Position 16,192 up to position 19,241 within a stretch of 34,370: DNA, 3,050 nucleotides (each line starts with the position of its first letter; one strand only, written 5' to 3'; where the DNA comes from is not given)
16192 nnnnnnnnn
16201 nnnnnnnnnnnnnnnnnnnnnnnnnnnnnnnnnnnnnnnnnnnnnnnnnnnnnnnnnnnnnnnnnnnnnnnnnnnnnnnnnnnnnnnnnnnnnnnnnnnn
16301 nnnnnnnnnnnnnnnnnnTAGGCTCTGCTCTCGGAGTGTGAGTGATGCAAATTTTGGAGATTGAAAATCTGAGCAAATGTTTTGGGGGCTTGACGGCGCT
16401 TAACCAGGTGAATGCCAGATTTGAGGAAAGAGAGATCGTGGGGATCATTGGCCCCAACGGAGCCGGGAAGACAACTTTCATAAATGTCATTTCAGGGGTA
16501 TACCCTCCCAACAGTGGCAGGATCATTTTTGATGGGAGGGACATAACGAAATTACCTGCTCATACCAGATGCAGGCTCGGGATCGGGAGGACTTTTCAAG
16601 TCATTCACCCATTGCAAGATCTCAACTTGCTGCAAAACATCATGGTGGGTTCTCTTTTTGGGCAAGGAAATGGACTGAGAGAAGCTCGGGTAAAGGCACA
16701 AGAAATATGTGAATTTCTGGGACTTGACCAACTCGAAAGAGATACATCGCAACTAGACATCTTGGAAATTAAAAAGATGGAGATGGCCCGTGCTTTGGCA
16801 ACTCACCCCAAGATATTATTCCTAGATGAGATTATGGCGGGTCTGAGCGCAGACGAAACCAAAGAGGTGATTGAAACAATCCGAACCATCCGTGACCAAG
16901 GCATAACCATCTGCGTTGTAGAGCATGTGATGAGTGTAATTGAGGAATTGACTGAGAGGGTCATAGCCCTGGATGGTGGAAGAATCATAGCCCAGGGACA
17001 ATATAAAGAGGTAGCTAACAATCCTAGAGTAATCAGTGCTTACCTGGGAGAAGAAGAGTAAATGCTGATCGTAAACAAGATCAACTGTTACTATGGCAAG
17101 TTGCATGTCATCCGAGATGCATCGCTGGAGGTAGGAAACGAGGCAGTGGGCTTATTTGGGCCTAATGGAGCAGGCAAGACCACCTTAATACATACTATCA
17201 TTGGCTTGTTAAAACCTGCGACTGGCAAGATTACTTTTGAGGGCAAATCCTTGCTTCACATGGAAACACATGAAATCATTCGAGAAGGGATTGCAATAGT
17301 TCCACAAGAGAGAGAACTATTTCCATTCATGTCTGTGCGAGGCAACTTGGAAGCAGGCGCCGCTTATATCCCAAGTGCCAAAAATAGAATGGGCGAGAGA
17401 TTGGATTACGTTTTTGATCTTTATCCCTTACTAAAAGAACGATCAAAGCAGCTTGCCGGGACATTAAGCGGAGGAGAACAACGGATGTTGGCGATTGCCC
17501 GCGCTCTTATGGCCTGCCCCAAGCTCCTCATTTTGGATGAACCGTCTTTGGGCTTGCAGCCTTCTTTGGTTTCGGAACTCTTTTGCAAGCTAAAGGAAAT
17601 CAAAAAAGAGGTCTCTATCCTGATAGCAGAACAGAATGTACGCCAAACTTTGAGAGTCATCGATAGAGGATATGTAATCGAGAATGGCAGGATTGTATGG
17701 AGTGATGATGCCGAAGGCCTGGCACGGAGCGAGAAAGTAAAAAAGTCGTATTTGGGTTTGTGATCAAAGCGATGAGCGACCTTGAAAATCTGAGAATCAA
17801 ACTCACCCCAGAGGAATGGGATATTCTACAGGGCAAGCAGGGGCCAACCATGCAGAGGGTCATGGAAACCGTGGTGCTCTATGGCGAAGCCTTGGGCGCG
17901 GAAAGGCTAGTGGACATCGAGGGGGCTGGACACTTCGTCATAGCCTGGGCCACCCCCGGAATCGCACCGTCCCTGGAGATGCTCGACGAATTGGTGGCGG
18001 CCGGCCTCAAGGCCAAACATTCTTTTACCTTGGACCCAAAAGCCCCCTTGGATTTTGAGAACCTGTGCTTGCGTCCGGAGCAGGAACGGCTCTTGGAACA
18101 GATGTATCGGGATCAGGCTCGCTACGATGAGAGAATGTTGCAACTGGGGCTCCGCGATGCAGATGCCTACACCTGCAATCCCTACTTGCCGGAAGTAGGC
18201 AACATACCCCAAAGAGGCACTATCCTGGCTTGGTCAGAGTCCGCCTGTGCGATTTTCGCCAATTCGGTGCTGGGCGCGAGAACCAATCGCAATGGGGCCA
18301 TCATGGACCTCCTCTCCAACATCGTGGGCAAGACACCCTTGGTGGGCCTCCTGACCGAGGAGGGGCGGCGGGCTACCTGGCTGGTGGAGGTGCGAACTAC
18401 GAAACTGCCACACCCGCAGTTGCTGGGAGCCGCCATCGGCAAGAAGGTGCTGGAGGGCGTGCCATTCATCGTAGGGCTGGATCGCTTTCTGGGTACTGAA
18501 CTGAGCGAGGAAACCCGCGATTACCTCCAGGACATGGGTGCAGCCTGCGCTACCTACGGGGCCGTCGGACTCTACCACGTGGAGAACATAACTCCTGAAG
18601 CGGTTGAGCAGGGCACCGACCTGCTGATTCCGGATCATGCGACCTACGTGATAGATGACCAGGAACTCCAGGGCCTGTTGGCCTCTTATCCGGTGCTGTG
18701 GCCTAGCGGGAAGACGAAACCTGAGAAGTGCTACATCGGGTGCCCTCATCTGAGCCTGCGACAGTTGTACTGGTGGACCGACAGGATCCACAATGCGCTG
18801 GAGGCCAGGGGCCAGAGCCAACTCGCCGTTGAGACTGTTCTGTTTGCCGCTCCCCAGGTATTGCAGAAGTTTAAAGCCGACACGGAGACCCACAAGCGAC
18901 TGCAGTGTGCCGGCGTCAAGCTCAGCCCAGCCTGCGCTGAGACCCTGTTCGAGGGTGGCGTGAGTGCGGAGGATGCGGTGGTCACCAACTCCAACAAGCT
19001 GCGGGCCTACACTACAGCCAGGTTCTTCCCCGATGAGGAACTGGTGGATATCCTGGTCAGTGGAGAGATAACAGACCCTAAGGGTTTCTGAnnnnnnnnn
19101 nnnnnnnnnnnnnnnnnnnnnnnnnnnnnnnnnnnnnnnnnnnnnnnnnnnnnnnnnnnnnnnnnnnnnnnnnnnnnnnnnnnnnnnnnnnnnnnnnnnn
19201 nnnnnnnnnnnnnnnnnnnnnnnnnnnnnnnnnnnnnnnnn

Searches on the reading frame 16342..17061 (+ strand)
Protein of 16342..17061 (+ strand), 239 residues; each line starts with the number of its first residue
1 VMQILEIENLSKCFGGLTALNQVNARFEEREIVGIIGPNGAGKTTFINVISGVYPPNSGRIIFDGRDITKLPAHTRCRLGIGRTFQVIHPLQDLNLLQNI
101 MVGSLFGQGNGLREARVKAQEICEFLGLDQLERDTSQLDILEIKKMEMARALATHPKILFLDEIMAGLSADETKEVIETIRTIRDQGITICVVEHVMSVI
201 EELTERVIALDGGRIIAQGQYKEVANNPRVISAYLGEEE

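Call 6: search_protein_families(library=pfam, proteins=[window:16342-17061:+])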
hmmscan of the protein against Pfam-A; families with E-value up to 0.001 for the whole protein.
window:16342-17061:+ (239 aa): 7 families
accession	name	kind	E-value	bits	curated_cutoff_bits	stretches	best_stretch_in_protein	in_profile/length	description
PF00005.33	ABC_tran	-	5.5e-24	85.8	25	1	20-164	1-135/137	ABC transporter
PF12399.14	BCA_ABC_TP_C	-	4.3e-10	39.4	25.5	1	214-239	1-26/27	Branched-chain amino acid ATP-binding cassette transporter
PF02463.25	SMC_N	-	5.5e-05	23.1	40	0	24-50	19-44/220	RecF/RecN/SMC N terminal domain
PF13304.12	AAA_21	-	0.00036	21.1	27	0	32-51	1-20/304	AAA domain, putative AbiEii toxin, Type IV TA system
PF13476.12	AAA_23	-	0.00042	21.5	27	1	25-50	15-39/201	AAA domain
PF13401.12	AAA_22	-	0.00056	20.7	27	0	119-190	51-116/130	AAA domain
PF02702.23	KdpD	-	0.00061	19.7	26.1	1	124-207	51-134/210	Osmosensitive K+ channel His kinase sensor domain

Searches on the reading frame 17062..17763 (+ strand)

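Call 3: search_protein_families(library=pfam, proteins=[window:17062-17763:+])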
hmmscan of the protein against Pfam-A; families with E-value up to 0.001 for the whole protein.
window:17062-17763:+ (233 aa): 4 families
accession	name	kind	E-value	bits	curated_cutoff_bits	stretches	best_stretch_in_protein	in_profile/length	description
PF00005.33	ABC_tran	-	5.4e-32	111.7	25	1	26-162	11-136/137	ABC transporter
PF13304.12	AAA_21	-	1.3e-09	39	27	1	131-174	234-280/304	AAA domain, putative AbiEii toxin, Type IV TA system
PF13555.12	AAA_29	-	0.00017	21.7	27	1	25-59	20-54/61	P-loop containing region of AAA domain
PF13476.12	AAA_23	-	0.00074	20.6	27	0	10-50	10-43/201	AAA domain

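Call 4: search_protein_families(library=ncbifam, proteins=[window:17062-17763:+])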
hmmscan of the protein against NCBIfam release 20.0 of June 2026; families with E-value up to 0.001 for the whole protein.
window:17062-17763:+ (233 aa): 187 families (the best 25 are shown)
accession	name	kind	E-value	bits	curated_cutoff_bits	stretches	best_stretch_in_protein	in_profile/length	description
NF008626.0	PRK11614.1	equivalog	1.2e-66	224.5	441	1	1-232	5-236/237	high-affinity branched-chain amino acid ABC transporter ATP-binding protein LivF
TIGR03410.1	urea_trans_UrtE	equivalog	9.1e-61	205.2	285.8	1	2-227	1-225/230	urea ABC transporter ATP-binding subunit UrtE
TIGR04406.1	LPS_export_lptB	equivalog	9.5e-52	175.7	240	1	2-232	2-234/239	LPS export ABC transporter ATP-binding protein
NF008144.0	PRK10895.1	equivalog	3.8e-37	128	381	1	3-232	5-236/241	LPS export ABC transporter ATP-binding protein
TIGR01188.1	drrA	subfamily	4.3e-36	124.7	312.45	1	10-222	2-213/302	daunorubicin resistance ABC transporter, ATP-binding protein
TIGR02142.1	modC_ABC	equivalog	1.3e-34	120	285.05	1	21-226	17-225/353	molybdenum ABC transporter ATP-binding protein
NF008449.1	PRK11300.1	equivalog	1.2e-33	116.5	362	2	124-232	143-253/255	high-affinity branched-chain amino acid ABC transporter ATP-binding protein LivG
TIGR03411.1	urea_trans_UrtD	equivalog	2e-33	116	304.1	1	2-232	3-241/242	urea ABC transporter ATP-binding protein UrtD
NF040840.2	tungstate_WtpC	equivalog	6.6e-32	111.1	440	1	1-219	1-217/347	tungstate ABC transporter ATP-binding protein WtpC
TIGR00972.1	3a0107s01c2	equivalog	8e-32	110.5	343.2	1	4-227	4-237/248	phosphate ABC transporter ATP-binding protein PstB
TIGR03265.1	PhnT2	equivalog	7.6e-31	107.6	457.7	1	2-212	5-214/353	putative 2-aminoethylphosphonate ABC transporter ATP-binding protein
TIGR03864.1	PQQ_ABC_ATP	hypoth_equivalog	1.8e-30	106.1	302.25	1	2-225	2-224/236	ABC transporter, ATP-binding subunit, PQQ-dependent alcohol dehydrogenase system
NF010060.0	PRK13537.1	equivalog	1.9e-30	105.8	521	1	4-217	18-230/314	nodulation factor ABC transporter ATP-binding protein NodI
TIGR00968.1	3a0106s01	subfamily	2.2e-29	102.7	342.75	1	3-220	2-218/237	sulfate ABC transporter ATP-binding protein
NF008355.0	PRK11144.1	equivalog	2.9e-29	102.1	434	1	26-226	24-222/353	molybdenum ABC transporter ATP-binding protein ModC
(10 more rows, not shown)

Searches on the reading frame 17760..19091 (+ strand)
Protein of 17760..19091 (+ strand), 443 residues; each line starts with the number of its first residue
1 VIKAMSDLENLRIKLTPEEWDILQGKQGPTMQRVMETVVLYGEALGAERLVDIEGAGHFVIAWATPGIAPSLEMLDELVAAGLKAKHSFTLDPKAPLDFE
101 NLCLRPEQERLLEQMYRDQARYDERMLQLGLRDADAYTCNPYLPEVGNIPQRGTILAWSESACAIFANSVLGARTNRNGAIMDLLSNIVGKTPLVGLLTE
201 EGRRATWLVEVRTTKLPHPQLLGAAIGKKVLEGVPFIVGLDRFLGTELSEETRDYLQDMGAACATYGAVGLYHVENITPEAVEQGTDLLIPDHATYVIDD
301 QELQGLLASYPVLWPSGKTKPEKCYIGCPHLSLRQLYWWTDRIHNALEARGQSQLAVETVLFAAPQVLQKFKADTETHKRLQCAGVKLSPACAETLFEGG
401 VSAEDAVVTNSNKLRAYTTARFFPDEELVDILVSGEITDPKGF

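Call 3: search_protein_families(library=pfam, proteins=[window:17760-19091:+])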
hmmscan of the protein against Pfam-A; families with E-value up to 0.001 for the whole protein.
window:17760-19091:+ (443 aa): 1 family
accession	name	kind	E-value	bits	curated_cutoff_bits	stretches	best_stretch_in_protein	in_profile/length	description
PF04412.18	AcnX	-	1.4e-79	268.1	31.5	1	13-420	1-384/400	Aconitase X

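Call 4: search_protein_families(library=ncbifam, proteins=[window:17760-19091:+])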
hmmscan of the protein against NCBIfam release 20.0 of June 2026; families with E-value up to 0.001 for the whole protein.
window:17760-19091:+ (443 aa): 1 family
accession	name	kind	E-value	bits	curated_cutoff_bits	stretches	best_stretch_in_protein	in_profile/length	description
NF051439.1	C3LHypDHLhpIPSEAE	equivalog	2.1e-41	142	700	1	7-418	138-523/555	cis-3-hydroxy-L-proline dehydratase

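Call 24: search_solved_structures(query=window:17760-19091:+, max_evalue=0.00001)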
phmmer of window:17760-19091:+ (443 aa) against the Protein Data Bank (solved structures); distinct sequences matched with E-value up to 0.00001: 4.
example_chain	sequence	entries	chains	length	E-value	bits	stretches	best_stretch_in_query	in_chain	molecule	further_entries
7cnr_A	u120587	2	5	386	9e-39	136.9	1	15-336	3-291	DUF521 domain-containing protein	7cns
7d2r_A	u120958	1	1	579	4.5e-26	95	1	12-417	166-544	cis-3-hydroxy-L-proline dehydratase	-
7cnq_A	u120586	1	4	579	1.7e-24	89.8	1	12-417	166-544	cis-3-hydroxy-L-proline dehydratase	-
7cnp_A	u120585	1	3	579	1.7e-24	89.8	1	12-417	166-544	cis-3-hydroxy-L-proline dehydratase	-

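Call 77: find_homologous_proteins(query=window:17760-19091:+, max_evalue=1e-30)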
Query window:17760-19091:+ (443 aa): 6395 proteins with E <= 1e-30 among 8000 candidates; the best 120 are listed.
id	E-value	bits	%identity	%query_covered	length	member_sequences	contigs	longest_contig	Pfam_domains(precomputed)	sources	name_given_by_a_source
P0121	0.0e+0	1010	100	100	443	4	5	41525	PF28406.1,PF04412.20,PF28403.1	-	-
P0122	1.2e-252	857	87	98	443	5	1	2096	PF28406.1,PF04412.20,PF28403.1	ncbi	-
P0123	2.4e-251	852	84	99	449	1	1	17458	PF28406.1,PF04412.20,PF28403.1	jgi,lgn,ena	-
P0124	5.5e-247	838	84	98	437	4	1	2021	PF28406.1,PF04412.20,PF28403.1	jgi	jgi:predicted aconitase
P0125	9.1e-247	837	84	99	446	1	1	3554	PF28406.1,PF04412.20,PF28403.1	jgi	jgi:hypothetical protein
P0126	1.1e-245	834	84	98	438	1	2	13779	PF28406.1,PF04412.20,PF28403.1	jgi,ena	-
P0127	5.7e-243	825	82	98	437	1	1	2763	PF28406.1,PF04412.20,PF28403.1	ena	-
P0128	5.8e-242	821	79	99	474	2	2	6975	PF28406.1,PF04412.20,PF28403.1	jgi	jgi:predicted aconitase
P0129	9.7e-241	817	81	98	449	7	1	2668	PF28406.1,PF04412.20,PF28403.1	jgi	-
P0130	2.7e-238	809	81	98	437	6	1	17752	PF28406.1,PF04412.20,PF28403.1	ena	-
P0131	1.8e-237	807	82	98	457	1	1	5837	PF28406.1,PF04412.20,PF28403.1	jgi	jgi:predicted aconitase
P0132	6.8e-237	805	81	98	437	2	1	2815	PF28406.1,PF04412.20,PF28403.1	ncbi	-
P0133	3.0e-236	803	79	98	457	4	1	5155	PF28406.1,PF04412.20,PF28403.1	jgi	jgi:predicted aconitase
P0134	5.9e-235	798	80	98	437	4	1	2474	PF28406.1,PF04412.20,PF28403.1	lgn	-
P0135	6.1e-235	798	85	92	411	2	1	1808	PF28406.1,PF04412.20,PF28403.1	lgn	-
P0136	9.1e-235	798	80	98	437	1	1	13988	PF28406.1,PF04412.20,PF28403.1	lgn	-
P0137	5.7e-234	795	79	99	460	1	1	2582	PF28406.1,PF04412.20,PF28403.1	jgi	jgi:predicted aconitase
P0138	1.5e-231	787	79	98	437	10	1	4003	PF28406.1,PF04412.20,PF28403.1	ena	-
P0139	3.5e-231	786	79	98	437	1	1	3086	PF28406.1,PF04412.20,PF28403.1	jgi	jgi:predicted aconitase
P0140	1.7e-230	784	79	97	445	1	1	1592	PF28406.1,PF04412.20,PF28403.1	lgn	-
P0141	3.1e-230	783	78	98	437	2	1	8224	PF28406.1,PF04412.20,PF28403.1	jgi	jgi:predicted aconitase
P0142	4.2e-230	782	79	98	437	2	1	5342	PF28406.1,PF04412.20,PF28403.1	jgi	jgi:predicted aconitase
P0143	3.8e-229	779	79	98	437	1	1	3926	PF28406.1,PF04412.20,PF28403.1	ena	-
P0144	5.9e-229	778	78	98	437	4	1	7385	PF28406.1,PF04412.20,PF28403.1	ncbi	ncbi:MAG: aconitase X [Anaerolineae bacterium]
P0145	9.8e-229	778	79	98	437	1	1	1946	PF28406.1,PF04412.20,PF28403.1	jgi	-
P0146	1.4e-228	777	79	98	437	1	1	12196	PF28406.1,PF04412.20,PF28403.1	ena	-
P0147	3.7e-228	776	79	98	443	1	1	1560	PF28406.1,PF04412.20,PF28403.1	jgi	jgi:predicted aconitase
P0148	2.7e-227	773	77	98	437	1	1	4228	PF28406.1,PF04412.20,PF28403.1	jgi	-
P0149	2.8e-227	773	78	98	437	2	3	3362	PF28406.1,PF04412.20,PF28403.1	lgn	-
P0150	5.0e-227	772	77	98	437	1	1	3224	PF28406.1,PF04412.20,PF28403.1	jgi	jgi:predicted aconitase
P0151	1.2e-226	771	79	98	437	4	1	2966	PF28406.1,PF04412.20,PF28403.1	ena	-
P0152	3.8e-226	769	78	99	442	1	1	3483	PF28406.1,PF04412.20,PF28403.1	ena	-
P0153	6.1e-226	769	77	98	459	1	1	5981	PF28406.1,PF04412.20,PF28403.1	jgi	jgi:predicted aconitase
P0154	1.0e-223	761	78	97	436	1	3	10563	PF28406.1,PF04412.20,PF28403.1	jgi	jgi:predicted aconitase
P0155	8.1e-223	758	78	98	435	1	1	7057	PF28406.1,PF04412.20,PF28403.1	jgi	jgi:predicted aconitase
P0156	4.2e-222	756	77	98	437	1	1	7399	PF28406.1,PF04412.20,PF28403.1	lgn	-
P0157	5.5e-222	756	77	98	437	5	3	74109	PF28406.1,PF04412.20,PF28403.1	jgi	jgi:predicted aconitase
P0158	2.3e-220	750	77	98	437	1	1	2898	PF28406.1,PF04412.20,PF28403.1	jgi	jgi:predicted aconitase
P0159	2.4e-220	750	77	98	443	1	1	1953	PF28406.1,PF04412.20,PF28403.1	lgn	-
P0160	2.4e-220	750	73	98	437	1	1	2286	PF28406.1,PF04412.20,PF28403.1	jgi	jgi:hypothetical protein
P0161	2.6e-217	740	75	98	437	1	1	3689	PF28406.1,PF04412.20,PF28403.1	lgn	-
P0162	2.7e-217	740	75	98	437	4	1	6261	PF28406.1,PF04412.20,PF28403.1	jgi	-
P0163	1.7e-216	737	75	98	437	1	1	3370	PF28406.1,PF04412.20,PF28403.1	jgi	jgi:predicted aconitase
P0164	2.1e-216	737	76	98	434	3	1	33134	PF28406.1,PF04412.20,PF28403.1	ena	-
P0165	7.8e-216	735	76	98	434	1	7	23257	PF28406.1,PF04412.20,PF28403.1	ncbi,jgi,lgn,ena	-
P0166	9.4e-216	735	75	98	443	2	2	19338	PF28406.1,PF04412.20,PF28403.1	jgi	jgi:predicted aconitase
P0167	1.5e-215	734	74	98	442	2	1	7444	PF28406.1,PF04412.20,PF28403.1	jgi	jgi:predicted aconitase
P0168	8.8e-215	732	74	98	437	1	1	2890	PF28406.1,PF04412.20,PF28403.1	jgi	jgi:predicted aconitase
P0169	9.5e-215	732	74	99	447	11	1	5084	PF04412.20,PF28403.1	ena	-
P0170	1.9e-214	731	74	98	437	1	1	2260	PF04412.20,PF28403.1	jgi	jgi:predicted aconitase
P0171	3.8e-214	730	74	98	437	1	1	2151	PF28406.1,PF04412.20,PF28403.1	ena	-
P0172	6.0e-214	729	73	98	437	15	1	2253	PF28406.1,PF04412.20,PF28403.1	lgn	-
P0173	1.2e-213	728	71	98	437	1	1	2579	PF28406.1,PF04412.20,PF28403.1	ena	-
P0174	1.3e-213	728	73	98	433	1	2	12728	PF28406.1,PF04412.20,PF28403.1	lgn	-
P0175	6.9e-213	726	74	98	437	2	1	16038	PF04412.20,PF28403.1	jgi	jgi:hypothetical protein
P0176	8.6e-213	725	73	98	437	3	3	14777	PF28406.1,PF04412.20,PF28403.1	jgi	jgi:predicted aconitase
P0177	2.4e-212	724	74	98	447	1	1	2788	PF28406.1,PF04412.20,PF28403.1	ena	-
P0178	2.6e-212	724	74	99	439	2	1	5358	PF28406.1,PF04412.20,PF28403.1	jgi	-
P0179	1.7e-211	721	73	98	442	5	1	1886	PF28406.1,PF04412.20,PF28403.1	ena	-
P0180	2.7e-211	720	74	98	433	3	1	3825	PF28406.1,PF04412.20,PF28403.1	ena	-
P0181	9.9e-211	718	72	97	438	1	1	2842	PF28406.1,PF04412.20,PF28403.1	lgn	-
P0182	1.2e-210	718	73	98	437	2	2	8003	PF28406.1,PF04412.20,PF28403.1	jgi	-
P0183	1.6e-210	718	72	98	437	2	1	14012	PF28406.1,PF04412.20,PF28403.1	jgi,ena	-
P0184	3.6e-210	717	70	98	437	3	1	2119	PF28406.1,PF04412.20,PF28403.1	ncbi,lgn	-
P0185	5.7e-210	716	73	98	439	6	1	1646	PF28406.1,PF04412.20,PF28403.1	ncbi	-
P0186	1.9e-209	714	72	98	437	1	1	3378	PF28406.1,PF04412.20,PF28403.1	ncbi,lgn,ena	-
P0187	3.4e-209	713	73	98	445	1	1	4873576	PF28406.1,PF04412.20,PF28403.1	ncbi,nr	ncbi:MAG: DUF521 domain-containing protein [Anaerolineae bacterium]|nr:MAG: DUF521 domain-containing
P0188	4.9e-209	713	70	98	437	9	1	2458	PF28406.1,PF04412.20,PF28403.1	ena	-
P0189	1.9e-208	711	73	98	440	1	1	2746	PF28406.1,PF04412.20,PF28403.1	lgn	-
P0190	2.1e-208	711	71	98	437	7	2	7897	PF28406.1,PF04412.20,PF28403.1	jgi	jgi:predicted aconitase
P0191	3.1e-208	710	72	98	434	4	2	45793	PF28406.1,PF04412.20,PF28403.1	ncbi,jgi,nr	ncbi:MAG: hypothetical protein B6I35_04775 [Anaerolineaceae bacterium 4572_32.2]|nr:MAG: hypothetica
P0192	6.2e-208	709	71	99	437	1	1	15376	PF28406.1,PF04412.20,PF28403.1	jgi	jgi:predicted aconitase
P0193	1.5e-207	708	72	98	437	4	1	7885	PF28406.1,PF04412.20,PF28403.1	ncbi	ncbi:hypothetical protein ES707_15161 [subsurface metagenome]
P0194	2.0e-207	708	73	98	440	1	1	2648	PF28406.1,PF04412.20,PF28403.1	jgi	jgi:predicted aconitase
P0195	2.2e-207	707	73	97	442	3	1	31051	PF28406.1,PF04412.20,PF28403.1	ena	-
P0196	4.7e-207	706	70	99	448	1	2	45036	PF28406.1,PF04412.20,PF28403.1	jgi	jgi:predicted aconitase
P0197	6.8e-207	706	70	98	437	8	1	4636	PF28406.1,PF04412.20,PF28403.1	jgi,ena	-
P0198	1.1e-206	705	71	98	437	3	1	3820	PF28406.1,PF04412.20,PF28403.1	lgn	-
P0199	1.8e-206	704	72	98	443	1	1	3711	PF28406.1,PF04412.20,PF28403.1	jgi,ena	-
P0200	1.9e-206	704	72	97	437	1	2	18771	PF28406.1,PF04412.20,PF28403.1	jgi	jgi:predicted aconitase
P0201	2.6e-206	704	72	98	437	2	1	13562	PF28406.1,PF04412.20,PF28403.1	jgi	jgi:predicted aconitase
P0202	3.1e-206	704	72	99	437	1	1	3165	PF28406.1,PF04412.20,PF28403.1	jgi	jgi:predicted aconitase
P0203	2.9e-205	700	71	99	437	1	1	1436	PF28406.1,PF04412.20,PF28403.1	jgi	jgi:predicted aconitase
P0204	3.0e-205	700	72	98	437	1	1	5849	PF28406.1,PF04412.20,PF28403.1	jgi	jgi:predicted aconitase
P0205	6.0e-205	699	71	98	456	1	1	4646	PF28406.1,PF04412.20,PF28403.1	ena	-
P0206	6.7e-205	699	71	98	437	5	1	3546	PF28406.1,PF04412.20,PF28403.1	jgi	jgi:predicted aconitase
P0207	1.2e-204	698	71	98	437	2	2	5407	PF28406.1,PF04412.20,PF28403.1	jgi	jgi:predicted aconitase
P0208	1.6e-204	698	73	98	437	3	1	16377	PF28406.1,PF04412.20,PF28403.1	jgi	jgi:predicted aconitase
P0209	2.3e-204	697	72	99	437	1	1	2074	PF28406.1,PF04412.20,PF28403.1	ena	-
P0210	2.8e-204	697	71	98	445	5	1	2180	PF28406.1,PF04412.20,PF28403.1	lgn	-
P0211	3.8e-204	697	71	98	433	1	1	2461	PF28406.1,PF04412.20,PF28403.1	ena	-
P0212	3.8e-204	697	72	98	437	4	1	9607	PF28406.1,PF04412.20,PF28403.1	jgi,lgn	jgi:predicted aconitase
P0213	4.5e-204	696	71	96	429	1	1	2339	PF28406.1,PF04412.20,PF28403.1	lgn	-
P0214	5.2e-204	696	71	99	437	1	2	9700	PF28406.1,PF04412.20,PF28403.1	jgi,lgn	jgi:predicted aconitase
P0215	5.8e-204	696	74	95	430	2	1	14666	PF28406.1,PF04412.20,PF28403.1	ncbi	-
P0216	6.2e-204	696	71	98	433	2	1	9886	PF28406.1,PF04412.20,PF28403.1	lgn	-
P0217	6.5e-204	696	71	96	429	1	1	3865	PF28406.1,PF04412.20,PF28403.1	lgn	-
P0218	8.9e-204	696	71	98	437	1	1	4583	PF28406.1,PF04412.20,PF28403.1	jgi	-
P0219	1.3e-203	695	74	96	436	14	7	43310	PF28406.1,PF04412.20,PF28403.1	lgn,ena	-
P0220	6.0e-203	693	71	98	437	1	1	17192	PF28406.1,PF04412.20,PF28403.1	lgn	-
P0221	1.1e-202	692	71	97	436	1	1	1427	PF28406.1,PF04412.20,PF28403.1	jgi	jgi:predicted aconitase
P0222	1.4e-202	692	70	97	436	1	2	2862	PF28406.1,PF04412.20,PF28403.1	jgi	jgi:predicted aconitase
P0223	1.4e-202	692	71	97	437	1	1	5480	PF28406.1,PF04412.20,PF28403.1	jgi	jgi:predicted aconitase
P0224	1.5e-202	691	73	97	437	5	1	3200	PF28406.1,PF04412.20,PF28403.1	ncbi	-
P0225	1.7e-202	691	71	98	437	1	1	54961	PF28406.1,PF04412.20,PF28403.1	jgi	-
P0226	3.0e-202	690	70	99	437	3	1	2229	PF28406.1,PF04412.20,PF28403.1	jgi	jgi:predicted aconitase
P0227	3.8e-202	690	70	98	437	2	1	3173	PF28406.1,PF04412.20,PF28403.1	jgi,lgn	jgi:predicted aconitase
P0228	5.0e-202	690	71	97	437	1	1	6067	PF28406.1,PF04412.20,PF28403.1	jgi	jgi:predicted aconitase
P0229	6.1e-202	689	70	98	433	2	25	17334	PF28406.1,PF04412.20,PF28403.1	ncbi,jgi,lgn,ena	jgi:predicted aconitase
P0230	1.1e-201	689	71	98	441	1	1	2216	PF28406.1,PF04412.20,PF28403.1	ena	-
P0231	1.6e-201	688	71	98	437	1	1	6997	PF28406.1,PF04412.20,PF28403.1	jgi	jgi:predicted aconitase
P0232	1.7e-201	688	80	83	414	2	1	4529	PF04412.20,PF28403.1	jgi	-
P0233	2.6e-201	687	71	98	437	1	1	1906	PF28406.1,PF04412.20,PF28403.1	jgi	-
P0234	8.0e-201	686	69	98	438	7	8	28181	PF28406.1,PF04412.20,PF28403.1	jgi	jgi:predicted aconitase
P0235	2.1e-200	684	71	97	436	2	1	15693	PF28406.1,PF04412.20,PF28403.1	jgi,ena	-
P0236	9.1e-200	682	68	99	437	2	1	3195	PF04412.20,PF28403.1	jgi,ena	-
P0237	2.3e-199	681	72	98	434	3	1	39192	PF28406.1,PF04412.20,PF28403.1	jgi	-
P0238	3.5e-199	680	69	98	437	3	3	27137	PF28406.1,PF04412.20,PF28403.1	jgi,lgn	jgi:predicted aconitase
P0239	4.5e-199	680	70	98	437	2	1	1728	PF04412.20,PF28403.1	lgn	-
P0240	5.4e-199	680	72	96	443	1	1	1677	PF28406.1,PF04412.20,PF28403.1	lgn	-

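Call 80: find_encoding_contigs(protein=P0187, flank=10000, max_places=1)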
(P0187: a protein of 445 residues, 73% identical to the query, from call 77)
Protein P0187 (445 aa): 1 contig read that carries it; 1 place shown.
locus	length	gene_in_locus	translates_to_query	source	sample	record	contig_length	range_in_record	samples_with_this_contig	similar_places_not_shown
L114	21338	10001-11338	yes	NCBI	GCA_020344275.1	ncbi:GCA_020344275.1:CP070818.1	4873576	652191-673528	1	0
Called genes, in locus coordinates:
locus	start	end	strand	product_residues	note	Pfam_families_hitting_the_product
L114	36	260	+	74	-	-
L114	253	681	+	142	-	-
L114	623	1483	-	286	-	PF01261:AP_endonuc_2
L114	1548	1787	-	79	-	PF11823:Se_S_carrier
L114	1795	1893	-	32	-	PF01206:TusA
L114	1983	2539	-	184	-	PF02834:LigT_PEase (faint), PF13563:2_5_RNA_ligase2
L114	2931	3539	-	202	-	PF01583:APS_kinase, PF08433:KTI12 (weak), PF13671:AAA_33 (faint)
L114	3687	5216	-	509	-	PF00884:Sulfatase (faint), PF01663:Phosphodiest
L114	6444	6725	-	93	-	-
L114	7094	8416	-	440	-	-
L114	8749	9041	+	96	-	PF00528:BPD_transp_1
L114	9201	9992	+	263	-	PF12911:OppC_N (weak), PF00528:BPD_transp_1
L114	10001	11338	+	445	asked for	PF04412:AcnX, PF28403:AcnX_2nd, PF28406:AcnX_3rd (faint)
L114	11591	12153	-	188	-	PF01794:Ferric_reduct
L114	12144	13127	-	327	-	PF00174:Oxidored_molyb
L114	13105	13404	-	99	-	PF04248:NTP_transf_9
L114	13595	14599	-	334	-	PF02685:Glucokinase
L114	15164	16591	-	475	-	PF07005:SBD_N, PF17042:NBD_C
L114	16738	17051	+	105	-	-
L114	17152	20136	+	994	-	PF02012:BNR (faint), PF13088:BNR_2 (faint), PF15902:Sortilin-Vps10 (faint), PF25852:DUF6242_C (faint), PF14870:PSII_BNR (weak)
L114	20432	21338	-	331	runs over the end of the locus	PF00884:Sulfatase, PF01663:Phosphodiest (faint)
